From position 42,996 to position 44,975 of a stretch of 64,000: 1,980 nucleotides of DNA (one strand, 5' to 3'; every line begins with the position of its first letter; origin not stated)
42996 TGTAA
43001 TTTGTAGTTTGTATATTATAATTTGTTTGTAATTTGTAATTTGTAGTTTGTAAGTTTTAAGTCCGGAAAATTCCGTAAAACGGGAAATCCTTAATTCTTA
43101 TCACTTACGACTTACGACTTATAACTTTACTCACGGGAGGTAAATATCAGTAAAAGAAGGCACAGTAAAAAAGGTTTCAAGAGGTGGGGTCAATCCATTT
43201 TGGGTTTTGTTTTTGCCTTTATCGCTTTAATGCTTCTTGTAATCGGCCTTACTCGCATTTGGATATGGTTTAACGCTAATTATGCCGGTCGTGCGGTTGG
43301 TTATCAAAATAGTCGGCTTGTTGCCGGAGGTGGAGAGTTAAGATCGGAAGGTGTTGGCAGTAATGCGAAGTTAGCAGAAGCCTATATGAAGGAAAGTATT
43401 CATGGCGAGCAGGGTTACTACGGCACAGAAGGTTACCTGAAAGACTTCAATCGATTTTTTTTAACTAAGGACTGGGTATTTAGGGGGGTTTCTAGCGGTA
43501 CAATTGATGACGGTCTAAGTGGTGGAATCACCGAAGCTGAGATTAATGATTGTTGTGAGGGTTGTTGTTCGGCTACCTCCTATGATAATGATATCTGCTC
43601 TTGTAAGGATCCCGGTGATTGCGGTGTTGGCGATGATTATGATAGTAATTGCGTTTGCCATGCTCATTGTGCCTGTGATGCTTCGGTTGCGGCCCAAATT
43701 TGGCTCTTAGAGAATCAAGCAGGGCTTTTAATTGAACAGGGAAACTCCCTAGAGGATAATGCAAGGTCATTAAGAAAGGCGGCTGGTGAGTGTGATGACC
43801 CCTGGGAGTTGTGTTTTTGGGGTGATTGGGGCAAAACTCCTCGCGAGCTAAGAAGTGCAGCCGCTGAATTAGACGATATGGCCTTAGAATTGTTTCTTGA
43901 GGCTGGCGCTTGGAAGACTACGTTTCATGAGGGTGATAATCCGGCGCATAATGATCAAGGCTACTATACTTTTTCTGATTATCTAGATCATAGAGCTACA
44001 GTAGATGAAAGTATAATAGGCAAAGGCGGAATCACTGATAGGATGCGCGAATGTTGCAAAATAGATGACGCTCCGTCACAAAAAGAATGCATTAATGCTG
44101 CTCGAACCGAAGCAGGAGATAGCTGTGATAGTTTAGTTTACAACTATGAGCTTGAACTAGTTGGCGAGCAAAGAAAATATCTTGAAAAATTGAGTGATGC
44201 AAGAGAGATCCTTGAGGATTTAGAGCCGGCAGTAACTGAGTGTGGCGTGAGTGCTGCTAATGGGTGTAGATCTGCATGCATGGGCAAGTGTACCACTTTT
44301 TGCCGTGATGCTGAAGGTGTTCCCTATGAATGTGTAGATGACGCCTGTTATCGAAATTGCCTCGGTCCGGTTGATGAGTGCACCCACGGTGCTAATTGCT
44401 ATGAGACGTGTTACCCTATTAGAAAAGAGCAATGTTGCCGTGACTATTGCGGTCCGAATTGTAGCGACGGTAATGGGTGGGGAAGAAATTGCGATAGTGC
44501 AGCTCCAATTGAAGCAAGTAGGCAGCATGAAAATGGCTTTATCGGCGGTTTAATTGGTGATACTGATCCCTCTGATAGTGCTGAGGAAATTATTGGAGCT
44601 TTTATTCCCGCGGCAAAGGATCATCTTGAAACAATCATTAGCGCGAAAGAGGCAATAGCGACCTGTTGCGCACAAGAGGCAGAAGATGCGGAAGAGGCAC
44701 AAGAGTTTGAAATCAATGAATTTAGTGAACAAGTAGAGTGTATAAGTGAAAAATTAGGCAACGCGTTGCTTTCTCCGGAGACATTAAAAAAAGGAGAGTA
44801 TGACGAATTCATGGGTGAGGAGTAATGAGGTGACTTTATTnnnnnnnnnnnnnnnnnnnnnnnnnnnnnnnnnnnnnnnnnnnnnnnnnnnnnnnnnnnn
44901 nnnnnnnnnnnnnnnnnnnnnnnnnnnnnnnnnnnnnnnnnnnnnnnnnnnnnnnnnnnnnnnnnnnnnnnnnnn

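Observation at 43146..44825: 541-aa Cys-rich protein with a pilin-like N-terminus and no canonical start codon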

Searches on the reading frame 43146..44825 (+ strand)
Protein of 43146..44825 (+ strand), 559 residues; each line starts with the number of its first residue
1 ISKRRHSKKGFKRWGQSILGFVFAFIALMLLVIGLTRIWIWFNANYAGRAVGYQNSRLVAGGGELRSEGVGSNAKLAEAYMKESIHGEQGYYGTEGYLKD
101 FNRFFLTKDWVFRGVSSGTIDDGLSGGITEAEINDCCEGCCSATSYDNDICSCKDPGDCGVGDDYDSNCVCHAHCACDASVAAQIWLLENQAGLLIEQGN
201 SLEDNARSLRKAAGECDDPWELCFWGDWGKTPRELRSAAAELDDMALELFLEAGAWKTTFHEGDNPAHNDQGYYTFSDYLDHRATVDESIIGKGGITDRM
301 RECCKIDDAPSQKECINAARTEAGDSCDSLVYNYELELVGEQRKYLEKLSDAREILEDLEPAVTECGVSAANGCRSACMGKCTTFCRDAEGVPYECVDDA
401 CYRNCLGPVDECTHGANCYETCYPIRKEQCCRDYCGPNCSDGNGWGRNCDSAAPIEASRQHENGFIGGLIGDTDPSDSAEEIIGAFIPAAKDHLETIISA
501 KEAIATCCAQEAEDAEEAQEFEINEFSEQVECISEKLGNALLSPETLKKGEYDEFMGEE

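Call 5: search_protein_families(library=pfam, proteins=[window:43146-44825:+], max_evalue=0.1)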
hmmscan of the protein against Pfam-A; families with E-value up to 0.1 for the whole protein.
window:43146-44825:+ (559 aa): 0 families

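Call 7: find_homologous_proteins(query=window:43146-44822:+, max_evalue=0.001)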
Query window:43146-44822:+ (559 aa): 16 proteins with E <= 0.001 among 8000 candidates.
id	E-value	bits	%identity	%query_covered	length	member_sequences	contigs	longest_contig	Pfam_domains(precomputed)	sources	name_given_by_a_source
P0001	0.0e+0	1270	100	97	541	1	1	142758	-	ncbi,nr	ncbi:MAG: hypothetical protein GY858_06100 [Candidatus Omnitrophica bacterium]|nr:hypothetical prote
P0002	2.3e-38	150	31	89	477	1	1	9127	-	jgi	jgi:prefoldin subunit 5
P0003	2.5e-38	150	28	90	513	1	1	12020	-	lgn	-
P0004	1.7e-37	147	30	75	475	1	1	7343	-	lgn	-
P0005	5.9e-36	142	31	78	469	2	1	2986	-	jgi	-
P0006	6.5e-34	136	29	79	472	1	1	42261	-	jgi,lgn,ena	-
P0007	3.6e-32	130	29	76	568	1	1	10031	-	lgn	-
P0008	5.1e-32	129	33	70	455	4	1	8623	-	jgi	-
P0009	2.7e-28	117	36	42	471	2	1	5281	-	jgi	jgi:hypothetical protein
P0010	3.9e-28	117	32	73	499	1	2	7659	-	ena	-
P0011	2.4e-26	111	30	79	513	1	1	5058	-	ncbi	-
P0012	3.9e-23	100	31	41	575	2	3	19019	-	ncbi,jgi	-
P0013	9.0e-22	96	29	78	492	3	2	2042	-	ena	-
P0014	2.8e-20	91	27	94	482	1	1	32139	-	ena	-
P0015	1.5e-18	85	25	67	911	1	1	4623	-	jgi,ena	-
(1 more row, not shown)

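Call 13: find_encoding_contigs(protein=P0006, flank=10000, max_places=2)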
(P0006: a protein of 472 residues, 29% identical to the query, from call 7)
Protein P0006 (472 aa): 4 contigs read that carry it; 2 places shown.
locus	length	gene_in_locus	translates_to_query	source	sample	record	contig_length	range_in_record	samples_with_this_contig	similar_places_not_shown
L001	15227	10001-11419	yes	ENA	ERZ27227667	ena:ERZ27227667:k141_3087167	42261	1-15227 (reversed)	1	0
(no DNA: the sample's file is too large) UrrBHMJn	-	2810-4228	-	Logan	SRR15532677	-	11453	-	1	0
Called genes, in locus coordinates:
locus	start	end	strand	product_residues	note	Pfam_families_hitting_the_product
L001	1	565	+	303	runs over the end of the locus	PF13616:Rotamase_3, PF13145:Rotamase_2, PF00639:Rotamase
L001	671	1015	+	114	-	PF02643:DUF192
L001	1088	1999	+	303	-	PF13616:Rotamase_3, PF13145:Rotamase_2, PF00639:Rotamase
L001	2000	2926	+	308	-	PF08666:SAF (weak), PF16976:RcpC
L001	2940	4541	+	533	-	PF13629:T2SS-T3SS_pil_N, PF00263:Secretin, PF03544:TonB_C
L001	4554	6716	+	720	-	PF01656:CbiA, PF10609:ParA, PF13614:AAA_31, PF00437:T2SSE, PF27713:UCP018868 (weak)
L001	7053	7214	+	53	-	-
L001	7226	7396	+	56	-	-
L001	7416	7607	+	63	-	-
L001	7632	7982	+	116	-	-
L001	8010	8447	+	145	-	-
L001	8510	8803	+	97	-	-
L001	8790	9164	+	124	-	-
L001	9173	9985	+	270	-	-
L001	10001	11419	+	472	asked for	-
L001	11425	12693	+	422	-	PF13400:Tad (weak)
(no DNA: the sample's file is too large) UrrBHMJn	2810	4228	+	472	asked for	-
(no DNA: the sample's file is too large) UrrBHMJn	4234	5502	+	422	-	PF13400:Tad (weak)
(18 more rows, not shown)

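Call 15: find_encoding_contigs(protein=P0014, flank=10000, max_places=1)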
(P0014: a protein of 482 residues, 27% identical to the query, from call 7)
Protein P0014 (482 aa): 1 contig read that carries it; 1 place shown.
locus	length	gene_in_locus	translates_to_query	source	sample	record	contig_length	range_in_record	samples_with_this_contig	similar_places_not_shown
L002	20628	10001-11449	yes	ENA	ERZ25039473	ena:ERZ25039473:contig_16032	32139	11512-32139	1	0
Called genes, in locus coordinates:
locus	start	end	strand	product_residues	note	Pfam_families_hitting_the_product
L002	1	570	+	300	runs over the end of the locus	PF13616:Rotamase_3, PF13145:Rotamase_2, PF00639:Rotamase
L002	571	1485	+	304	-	PF08666:SAF, PF16976:RcpC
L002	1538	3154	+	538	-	PF13629:T2SS-T3SS_pil_N, PF00263:Secretin, PF03544:TonB_C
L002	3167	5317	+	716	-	PF01656:CbiA, PF10609:ParA, PF13614:AAA_31, PF20720:nSTAND3 (faint), PF00437:T2SSE, PF27713:UCP018868 (weak)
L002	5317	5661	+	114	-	PF02643:DUF192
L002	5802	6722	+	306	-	-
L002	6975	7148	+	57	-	-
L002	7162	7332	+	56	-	-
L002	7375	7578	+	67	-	-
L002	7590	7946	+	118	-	-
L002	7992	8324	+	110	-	-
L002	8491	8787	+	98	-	-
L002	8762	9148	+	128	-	-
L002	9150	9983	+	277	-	-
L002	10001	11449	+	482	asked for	-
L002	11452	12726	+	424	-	PF13400:Tad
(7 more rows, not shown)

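Call 16: find_encoding_contigs(protein=P0004, flank=8000, max_places=1)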
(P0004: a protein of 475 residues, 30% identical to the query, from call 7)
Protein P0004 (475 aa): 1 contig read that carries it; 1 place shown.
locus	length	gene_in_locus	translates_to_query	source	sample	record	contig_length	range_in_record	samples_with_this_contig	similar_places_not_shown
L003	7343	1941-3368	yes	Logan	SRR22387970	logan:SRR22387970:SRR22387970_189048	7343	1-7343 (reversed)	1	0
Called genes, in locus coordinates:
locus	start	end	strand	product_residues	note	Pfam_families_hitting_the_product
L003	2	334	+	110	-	?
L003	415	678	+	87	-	-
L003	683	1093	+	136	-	-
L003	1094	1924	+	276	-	-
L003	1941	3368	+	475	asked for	-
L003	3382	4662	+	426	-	PF13400:Tad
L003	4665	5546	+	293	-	PF27226:AF_1845 (faint)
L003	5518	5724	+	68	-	-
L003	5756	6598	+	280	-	PF00482:T2SSF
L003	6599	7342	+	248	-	?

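Call 21: predict_structure(alignment_id=A1)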
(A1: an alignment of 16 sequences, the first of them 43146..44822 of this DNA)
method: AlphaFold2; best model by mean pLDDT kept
length: 559 residues; sequences in the alignment: 16
mean_pLDDT: 64.0   pTM: 0.43
mean pLDDT of the five models: 64.0, 61.7, 59.8, 58.7, 56.1
residues with pLDDT >= 90: 18; 70-90: 256; 50-70: 113; < 50: 172
segments of 3 or more residues with pLDDT < 50: 1-12, 47-127, 261-274, 289-292, 438-443, 452-476, 517-524, 544-559
pLDDT, mean of each block of 10 residues (from residue 1): 41 59 85 80 54 42 34 39 31 28 30 34 46 83 65 70 83 87 75 77 82 77 71 78 79 70 43 51 50 71 88 81 61 70 72 70 81 89 90 90 86 80 84 62 58 40 39 51 69 77 73 49 55 72 46 33
secondary structure, 60 per line:
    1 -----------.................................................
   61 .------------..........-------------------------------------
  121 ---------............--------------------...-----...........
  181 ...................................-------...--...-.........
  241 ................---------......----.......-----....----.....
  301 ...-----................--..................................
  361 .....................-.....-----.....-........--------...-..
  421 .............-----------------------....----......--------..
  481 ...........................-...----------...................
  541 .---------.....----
elements in order: H12-61 H74-83 H130-141 H170-215 E223-225 E228-230 H232-256 H266-271 H276-282 H288-291 H296-303 H309-324 H327-381 E383-387 E393-397 H399-406 H419-433 H457-460 H465-470 H479-507 H522-541 H551-555

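Call 23: search_protein_representatives(alignment_id=A1)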
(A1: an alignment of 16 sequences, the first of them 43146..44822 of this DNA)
Query: 16 sequences, 455 profile positions. Proteins with E-value up to 0.001 (for the whole library): 332; up to 1e-10: 108; up to 1e-30: 77. The best 150 are listed.
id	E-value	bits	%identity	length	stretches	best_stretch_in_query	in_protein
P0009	2.4e-157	540.8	-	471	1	4-432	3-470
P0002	2.7e-154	530.8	-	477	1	2-433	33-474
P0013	3.3e-153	527.2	-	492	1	4-433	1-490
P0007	7.4e-153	526.0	-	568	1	4-439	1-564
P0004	1.4e-145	502.1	-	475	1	5-432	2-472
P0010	4.2e-131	454.3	-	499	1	5-438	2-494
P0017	8.2e-127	440.2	-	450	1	5-433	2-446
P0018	1.6e-123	429.4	-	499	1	5-432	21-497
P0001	3.1e-121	421.8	-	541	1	13-454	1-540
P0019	3.1e-118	411.9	-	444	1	6-433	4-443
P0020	4.4e-113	394.9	-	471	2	5-315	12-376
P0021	7.3e-113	394.2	-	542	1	3-437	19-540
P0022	1.3e-112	393.4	-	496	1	7-428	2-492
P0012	4.0e-112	391.8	-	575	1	6-452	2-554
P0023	1.0e-109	383.8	-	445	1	4-433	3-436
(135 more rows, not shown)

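Call 28: fold_search(model_id=the predicted structure, library=pdb)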
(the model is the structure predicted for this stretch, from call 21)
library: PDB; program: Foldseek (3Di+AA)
matches with E <= 10: 178; with E <= 0.001: 0
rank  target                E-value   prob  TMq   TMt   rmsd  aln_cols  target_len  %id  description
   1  8ycp_B                1.6e-01  0.13  0.10  0.09  22.7       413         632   11  structure of human trpv1 in complex with BC5 (released 2025-01-29)
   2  4phq_D                2.2e-01  0.14  0.11  0.16  19.5       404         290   11  ClyA CC6/264 ox (6-303) (released 2014-09-24)
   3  8ycp_D                3.1e-01  0.10  0.10  0.09  23.5       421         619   10  structure of human trpv1 in complex with BC5 (released 2025-01-29)
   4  4apb_A                3.2e-01  0.08  0.08  0.10  28.3       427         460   13  Crystal structure of Mycobacterium tuberculosis fumarase (Rv1098c) S318C in complex with fumarate (released 2012-04-25)
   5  4apa_B                4.1e-01  0.05  0.07  0.08  28.6       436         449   12  Crystal structure of Mycobacterium tuberculosis fumarase (Rv1098c) S318A in apo form (released 2012-04-25)
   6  4adm_A                5.1e-01  0.06  0.09  0.10  27.6       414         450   12  Crystal structure of Rv1098c in complex with meso-tartrate (released 2012-04-25)
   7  4apb_D                5.1e-01  0.06  0.08  0.09  28.4       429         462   12  Crystal structure of Mycobacterium tuberculosis fumarase (Rv1098c) S318C in complex with fumarate (released 2012-04-25)
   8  6s7s_A                5.1e-01  0.06  0.08  0.09  28.4       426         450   13  Fumarate hydratase of Mycobacterium tuberculosis in complex with formate and allosteric modulator N-(2-Methoxy-5-(N-ph (released 2019-09-25)
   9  4apa_C                5.1e-01  0.04  0.07  0.08  29.0       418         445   11  Crystal structure of Mycobacterium tuberculosis fumarase (Rv1098c) S318A in apo form (released 2012-04-25)
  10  4adm_B                5.3e-01  0.06  0.08  0.10  27.4       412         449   13  Crystal structure of Rv1098c in complex with meso-tartrate (released 2012-04-25)
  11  5f92_D                5.3e-01  0.05  0.07  0.08  28.8       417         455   11  Fumarate hydratase of Mycobacterium tuberculosis in complex with formate (released 2016-06-22)
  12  7lp9_A                5.6e-01  0.08  0.10  0.09  24.1       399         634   10  Cryo-EM structure of full-length TRPV1 at 4 degrees Celsius (released 2021-07-28)
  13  7l2j_A                5.8e-01  0.09  0.09  0.09  23.8       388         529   10  Cryo-EM structure of full-length TRPV1 at pH6c state (released 2021-09-22)
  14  4apa_D                5.8e-01  0.06  0.08  0.10  28.1       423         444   12  Crystal structure of Mycobacterium tuberculosis fumarase (Rv1098c) S318A in apo form (released 2012-04-25)
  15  6s43_D                6.1e-01  0.06  0.08  0.10  27.6       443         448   12  Fumarate hydratase of Mycobacterium tuberculosis in complex with formate and allosteric modulator N-(5-(Azocan-1-ylsul (released 2019-09-25)
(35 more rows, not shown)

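Call 32: find_related_loci(query=A1, collection=genome_contigs, flank=3000)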
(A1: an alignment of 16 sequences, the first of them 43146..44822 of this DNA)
Query A1 (559 aa) in genome_contigs; peptide patterns used: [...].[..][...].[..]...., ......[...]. (x = any residue, [..] = any of these).
36 stretches matched a pattern; 15 encode a relative of the query (tblastn E <= 1e-3); 14 distinct loci.
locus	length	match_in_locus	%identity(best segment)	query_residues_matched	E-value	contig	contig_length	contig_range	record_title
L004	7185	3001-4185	32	12-423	2e-49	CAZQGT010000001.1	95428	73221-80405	MAG TPA_asm: uncultured Planctomycetales bacterium isolate SRP178699_co1_559 genome assembly, contig: NODE_141_length_95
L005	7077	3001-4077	26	12-454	2e-32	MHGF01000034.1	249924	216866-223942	MAG: Omnitrophica WOR_2 bacterium GWF2_43_52 gwf2_scaffold_449, whole genome shotgun sequence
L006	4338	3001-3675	32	3-246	7e-32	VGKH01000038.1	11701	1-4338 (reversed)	MAG: Candidatus Omnitrophota bacterium isolate K_DeepCast_250m_m2_027 K_DeepCast_250m_m2_027_Ga0194125_10011702, whole g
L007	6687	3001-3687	32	12-257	5e-31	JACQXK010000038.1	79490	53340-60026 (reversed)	MAG: Candidatus Omnitrophota bacterium isolate NC_groundwater_1513_Pr4_B-0.1um_40_4 SR1-18-B1_scaffold_160092, whole gen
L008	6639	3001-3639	31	11-261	1e-30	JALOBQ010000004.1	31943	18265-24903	MAG: Candidatus Omnitrophota bacterium isolate SO_2017_LW3 bin 3 NODE_3387_length_31943_cov_2.441665_LW162_2017, whole g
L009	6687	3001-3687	33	1-250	8e-30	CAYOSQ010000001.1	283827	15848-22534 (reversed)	MAG TPA_asm: uncultured Planctomycetia bacterium isolate SRP077602_co2_125 genome assembly, contig: NODE_13_length_28382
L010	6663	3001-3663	31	12-249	2e-28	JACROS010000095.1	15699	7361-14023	MAG: Candidatus Omnitrophota bacterium isolate NC_groundwater_1967_Pr3_S-0.2um_38_3 scaffold_738766, whole genome shotgu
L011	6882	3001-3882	30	3-243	9e-29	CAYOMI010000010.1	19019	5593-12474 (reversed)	MAG TPA_asm: uncultured Planctomycetales bacterium isolate SRP098346_co1_93 genome assembly, contig: NODE_2835_length_19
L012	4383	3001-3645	31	12-253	5e-26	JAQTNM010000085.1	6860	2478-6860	MAG: Candidatus Omnitrophota bacterium isolate STA_64 NODE_25098_length_6860_cov_2.348136_Sandtown_A, whole genome shotg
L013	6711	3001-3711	31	12-259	2e-23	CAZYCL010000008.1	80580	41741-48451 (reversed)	MAG TPA_asm: uncultured Planctomycetales bacterium isolate binchicken_co44_116 genome assembly, contig: NODE_596_length_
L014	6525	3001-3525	30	16-218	1e-15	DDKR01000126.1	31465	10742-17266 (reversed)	MAG TPA_asm: Candidatus Omnitrophica bacterium UBA2593 UBA2593_contig_1552, whole genome shotgun sequence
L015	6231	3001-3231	38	16-120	1e-14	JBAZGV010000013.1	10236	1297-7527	MAG: Candidatus Omnitrophota bacterium isolate SO_2017_LW3_54 NODE_20576_length_10236_cov_0.873380_LW162_2017, whole gen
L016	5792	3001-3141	62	15-61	3e-14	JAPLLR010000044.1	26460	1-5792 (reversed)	MAG: Candidatus Omnitrophota bacterium isolate LacPavin_0920_SED3_MAG_45_14 LacPavin_0920_SED3_scaffold_523311, whole ge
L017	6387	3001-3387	36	16-140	1e-14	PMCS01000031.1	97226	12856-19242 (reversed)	MAG: Candidatus Omnitrophota bacterium isolate fen_1318 73.20120700_E3M.124_contig_45304, whole genome shotgun sequence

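Call 35: search_protein_families(library=pfam, alignment_id=A1, max_evalue=1)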
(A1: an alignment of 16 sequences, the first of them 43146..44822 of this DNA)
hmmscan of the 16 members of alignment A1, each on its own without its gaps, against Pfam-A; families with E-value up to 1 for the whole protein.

A. member 1, window:43146-44822:+ (559 aa): 0 families

B. families by the number of members that match (of 16 scanned): 40 families (the first 25 are shown)
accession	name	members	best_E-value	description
PF19908.4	DUF6381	9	0.0011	Family of unknown function (DUF6381)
PF06013.18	WXG100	6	0.00045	Proteins of 100 residues with WXG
PF10805.13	DUF2730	4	0.017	Protein of unknown function (DUF2730)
PF02996.22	Prefoldin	3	0.042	Prefoldin subunit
PF04513.17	Baculo_PEP_C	3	0.14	Baculovirus polyhedron envelope protein, PEP, C terminus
PF16888.10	YwqH-like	2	0.0077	YwqH-like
PF07889.17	DUF1664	2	0.052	Protein of unknown function (DUF1664)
PF10046.14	BLOC1_2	2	0.088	Biogenesis of lysosome-related organelles complex-1 subunit 2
PF08946.15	Osmo_CC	2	0.16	Osmosensory transporter coiled coil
PF05531.17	NPV_P10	2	0.23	Nucleopolyhedrovirus P10 protein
PF11688.13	DUF3285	2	0.32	Protein of unknown function (DUF3285)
PF06889.16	DUF1266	1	0.0067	Protein of unknown function (DUF1266)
PF04098.21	Rad52_Rad22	1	0.01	Rad52/22 family double-strand break repair protein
PF08286.16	Spc24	1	0.025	Spc24 subunit of Ndc80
PF11887.13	Mce4_CUP1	1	0.029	Cholesterol uptake porter CUP1 of Mce4, putative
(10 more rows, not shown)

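Call 51: search_protein_families(library=ncbifam, proteins=[window:43146-44822:+], max_evalue=0.1)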
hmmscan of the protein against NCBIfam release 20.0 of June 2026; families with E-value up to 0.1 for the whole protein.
window:43146-44822:+ (559 aa): 0 families

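Call 57: search_solved_structures(query=A2, max_evalue=1)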
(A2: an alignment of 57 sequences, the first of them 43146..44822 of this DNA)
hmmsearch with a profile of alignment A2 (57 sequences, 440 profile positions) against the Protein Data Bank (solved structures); distinct sequences matched with E-value up to 1: 46.
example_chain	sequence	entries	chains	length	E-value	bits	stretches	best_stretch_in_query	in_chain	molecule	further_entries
6sny_A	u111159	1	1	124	0.0028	19.8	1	151-219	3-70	Synthetic EPCR binding protein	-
9cfs_A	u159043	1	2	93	0.0066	18.5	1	149-224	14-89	Long regulatory protein rop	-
8a3k_UNK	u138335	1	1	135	0.027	16.5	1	171-228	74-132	sc-apCC-4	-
2lgq_A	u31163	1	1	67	0.028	16.5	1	228-269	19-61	Cytochrome c oxidase copper chaperone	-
9cxt_B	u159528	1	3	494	0.033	16.2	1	261-397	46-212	Hemagglutinin HA2 chain,Green fluorescent protein fusion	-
9d1u_A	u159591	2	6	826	0.036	16.1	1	259-398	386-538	Hemagglutinin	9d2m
9cxu_B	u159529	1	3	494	0.076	15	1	265-397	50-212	Hemagglutinin HA2 chain,Green fluorescent protein fusion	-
5gjt_B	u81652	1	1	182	0.087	14.8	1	259-360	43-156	Hemagglutinin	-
9d0y_D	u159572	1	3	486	0.093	14.8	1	260-398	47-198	Hemagglutinin HA2 chain, Green fluorescent protein fusion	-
4lxv_B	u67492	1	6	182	0.11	14.6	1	259-360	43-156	Hemagglutinin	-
2l0y_B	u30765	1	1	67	0.12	14.3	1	227-269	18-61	COX17 cytochrome c oxidase assembly homolog (S. cerevisiae) pseudogene (COX17)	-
9n7q_a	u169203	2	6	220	0.13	14.2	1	259-360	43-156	H1 HA2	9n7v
4cyv_B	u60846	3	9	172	0.14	14.2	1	257-370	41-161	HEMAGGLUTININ | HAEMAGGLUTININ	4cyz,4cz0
8ut4_B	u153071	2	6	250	0.15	14.1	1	259-360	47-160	Hemagglutinin HA2 chain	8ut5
4wsw_B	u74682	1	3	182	0.15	14.1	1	258-370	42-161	Hemagglutinin HA2 chain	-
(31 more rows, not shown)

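Call 58: search_protein_families(library=phrogs, proteins=[window:43146-44822:+], max_evalue=0.1)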
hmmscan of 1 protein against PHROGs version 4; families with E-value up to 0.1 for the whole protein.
window:43146-44822:+ (559 aa): 0 families
